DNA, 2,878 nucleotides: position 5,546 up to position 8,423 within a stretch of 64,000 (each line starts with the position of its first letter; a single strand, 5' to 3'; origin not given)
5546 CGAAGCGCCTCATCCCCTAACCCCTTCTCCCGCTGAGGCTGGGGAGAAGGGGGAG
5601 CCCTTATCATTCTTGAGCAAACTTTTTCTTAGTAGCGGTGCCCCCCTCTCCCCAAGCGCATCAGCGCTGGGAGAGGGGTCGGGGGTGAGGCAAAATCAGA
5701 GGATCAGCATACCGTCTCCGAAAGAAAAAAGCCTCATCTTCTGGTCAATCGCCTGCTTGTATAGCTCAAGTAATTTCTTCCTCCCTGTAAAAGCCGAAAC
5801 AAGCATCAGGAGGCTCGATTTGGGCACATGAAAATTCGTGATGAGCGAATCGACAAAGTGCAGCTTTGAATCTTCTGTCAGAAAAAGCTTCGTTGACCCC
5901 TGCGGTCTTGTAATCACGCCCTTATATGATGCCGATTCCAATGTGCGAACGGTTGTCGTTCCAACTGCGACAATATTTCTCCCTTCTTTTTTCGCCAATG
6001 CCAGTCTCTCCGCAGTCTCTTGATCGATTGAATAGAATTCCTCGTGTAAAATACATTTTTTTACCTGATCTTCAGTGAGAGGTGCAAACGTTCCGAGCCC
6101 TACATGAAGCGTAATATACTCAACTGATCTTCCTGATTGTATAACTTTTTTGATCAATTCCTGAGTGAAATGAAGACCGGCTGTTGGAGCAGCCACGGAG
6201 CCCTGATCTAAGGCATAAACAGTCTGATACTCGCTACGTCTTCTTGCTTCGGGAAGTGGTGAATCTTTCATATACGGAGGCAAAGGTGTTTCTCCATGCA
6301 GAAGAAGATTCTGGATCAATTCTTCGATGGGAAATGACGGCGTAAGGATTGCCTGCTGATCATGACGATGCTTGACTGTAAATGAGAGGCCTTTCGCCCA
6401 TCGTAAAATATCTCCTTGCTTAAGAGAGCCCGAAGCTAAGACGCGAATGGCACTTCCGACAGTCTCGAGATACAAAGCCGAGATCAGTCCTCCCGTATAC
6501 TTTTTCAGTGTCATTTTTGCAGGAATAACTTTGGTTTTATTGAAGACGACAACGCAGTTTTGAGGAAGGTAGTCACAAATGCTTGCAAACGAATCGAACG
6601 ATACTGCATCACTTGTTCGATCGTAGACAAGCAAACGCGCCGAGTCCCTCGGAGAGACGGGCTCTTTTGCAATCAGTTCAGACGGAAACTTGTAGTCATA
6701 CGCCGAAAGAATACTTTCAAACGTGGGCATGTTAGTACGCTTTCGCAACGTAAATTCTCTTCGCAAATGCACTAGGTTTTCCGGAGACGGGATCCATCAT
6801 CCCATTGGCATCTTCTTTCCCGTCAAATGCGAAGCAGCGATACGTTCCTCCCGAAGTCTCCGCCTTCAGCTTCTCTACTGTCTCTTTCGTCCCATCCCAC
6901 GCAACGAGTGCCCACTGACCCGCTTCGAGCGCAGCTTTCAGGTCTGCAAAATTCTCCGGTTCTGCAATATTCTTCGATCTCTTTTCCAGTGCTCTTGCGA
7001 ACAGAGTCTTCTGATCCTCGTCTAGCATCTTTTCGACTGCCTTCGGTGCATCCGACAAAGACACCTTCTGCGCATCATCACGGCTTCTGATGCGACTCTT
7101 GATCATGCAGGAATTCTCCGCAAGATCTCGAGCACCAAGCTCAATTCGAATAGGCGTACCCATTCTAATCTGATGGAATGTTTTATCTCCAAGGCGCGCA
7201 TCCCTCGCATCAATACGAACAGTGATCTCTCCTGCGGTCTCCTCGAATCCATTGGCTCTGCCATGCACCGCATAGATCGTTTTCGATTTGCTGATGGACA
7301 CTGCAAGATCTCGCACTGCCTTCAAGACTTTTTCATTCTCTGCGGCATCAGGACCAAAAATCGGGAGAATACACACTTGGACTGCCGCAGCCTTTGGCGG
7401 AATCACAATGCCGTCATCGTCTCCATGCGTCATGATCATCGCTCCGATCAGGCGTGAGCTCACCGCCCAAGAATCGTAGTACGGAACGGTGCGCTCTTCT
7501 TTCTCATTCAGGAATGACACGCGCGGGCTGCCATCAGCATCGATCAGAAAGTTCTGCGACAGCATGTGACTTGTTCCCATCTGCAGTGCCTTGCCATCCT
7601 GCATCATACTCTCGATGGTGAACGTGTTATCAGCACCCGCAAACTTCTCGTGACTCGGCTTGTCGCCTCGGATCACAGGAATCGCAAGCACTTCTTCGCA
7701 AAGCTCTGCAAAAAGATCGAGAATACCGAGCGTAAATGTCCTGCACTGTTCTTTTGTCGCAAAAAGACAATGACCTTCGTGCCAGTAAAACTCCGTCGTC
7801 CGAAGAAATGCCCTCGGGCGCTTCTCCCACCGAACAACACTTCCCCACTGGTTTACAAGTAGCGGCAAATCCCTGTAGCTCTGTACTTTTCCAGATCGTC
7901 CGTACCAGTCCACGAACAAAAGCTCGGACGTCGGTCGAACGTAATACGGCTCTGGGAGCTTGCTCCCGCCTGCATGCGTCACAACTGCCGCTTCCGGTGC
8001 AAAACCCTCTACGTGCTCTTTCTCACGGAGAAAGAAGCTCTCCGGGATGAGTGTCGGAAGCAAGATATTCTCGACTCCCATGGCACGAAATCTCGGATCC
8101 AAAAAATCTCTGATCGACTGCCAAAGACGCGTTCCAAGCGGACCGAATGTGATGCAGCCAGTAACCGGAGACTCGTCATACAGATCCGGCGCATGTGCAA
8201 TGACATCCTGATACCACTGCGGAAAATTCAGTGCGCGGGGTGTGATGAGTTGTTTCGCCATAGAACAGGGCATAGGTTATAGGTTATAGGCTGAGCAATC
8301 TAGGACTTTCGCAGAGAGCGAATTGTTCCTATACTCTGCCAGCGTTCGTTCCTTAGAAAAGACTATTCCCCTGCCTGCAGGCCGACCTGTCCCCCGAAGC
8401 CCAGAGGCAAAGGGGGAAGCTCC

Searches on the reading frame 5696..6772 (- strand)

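Call 84: search_protein_families(library=pfam, proteins=[window:5696-6772:-], max_evalue=0.0001)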
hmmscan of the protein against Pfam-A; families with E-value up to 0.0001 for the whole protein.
window:5696-6772:- (358 aa): 1 family
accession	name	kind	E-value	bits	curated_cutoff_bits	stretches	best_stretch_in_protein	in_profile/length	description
PF02547.20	Queuosine_synth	-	6.3e-104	348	25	1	22-357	1-322/322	Queuosine biosynthesis protein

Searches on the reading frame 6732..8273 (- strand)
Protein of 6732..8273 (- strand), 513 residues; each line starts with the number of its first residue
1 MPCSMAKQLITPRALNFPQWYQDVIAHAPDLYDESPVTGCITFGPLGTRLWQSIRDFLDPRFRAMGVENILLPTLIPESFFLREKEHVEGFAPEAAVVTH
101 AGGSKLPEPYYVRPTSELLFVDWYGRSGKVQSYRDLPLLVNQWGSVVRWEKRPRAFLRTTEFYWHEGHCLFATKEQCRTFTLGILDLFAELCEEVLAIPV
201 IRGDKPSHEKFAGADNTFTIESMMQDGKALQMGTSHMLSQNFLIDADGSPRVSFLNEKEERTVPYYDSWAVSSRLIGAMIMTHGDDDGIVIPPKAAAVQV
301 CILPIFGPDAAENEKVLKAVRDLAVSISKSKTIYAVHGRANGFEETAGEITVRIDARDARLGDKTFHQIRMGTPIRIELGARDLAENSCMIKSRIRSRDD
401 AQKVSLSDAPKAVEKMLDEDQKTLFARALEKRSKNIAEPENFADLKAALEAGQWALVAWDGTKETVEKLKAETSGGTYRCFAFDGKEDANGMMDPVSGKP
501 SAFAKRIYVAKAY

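Call 84: search_protein_families(library=pfam, proteins=[window:6732-8273:-], max_evalue=0.0001)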
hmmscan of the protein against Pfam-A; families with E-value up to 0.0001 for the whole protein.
window:6732-8273:- (513 aa): 2 families
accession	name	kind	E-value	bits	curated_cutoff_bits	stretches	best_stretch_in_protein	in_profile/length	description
PF09180.16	ProRS-C_1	-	2.6e-10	40.7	31.5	1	443-513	2-71/71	Prolyl-tRNA synthetase, C-terminal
PF03129.25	HGTP_anticodon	-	1.7e-07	31.7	21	1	345-415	29-93/94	Anticodon binding domain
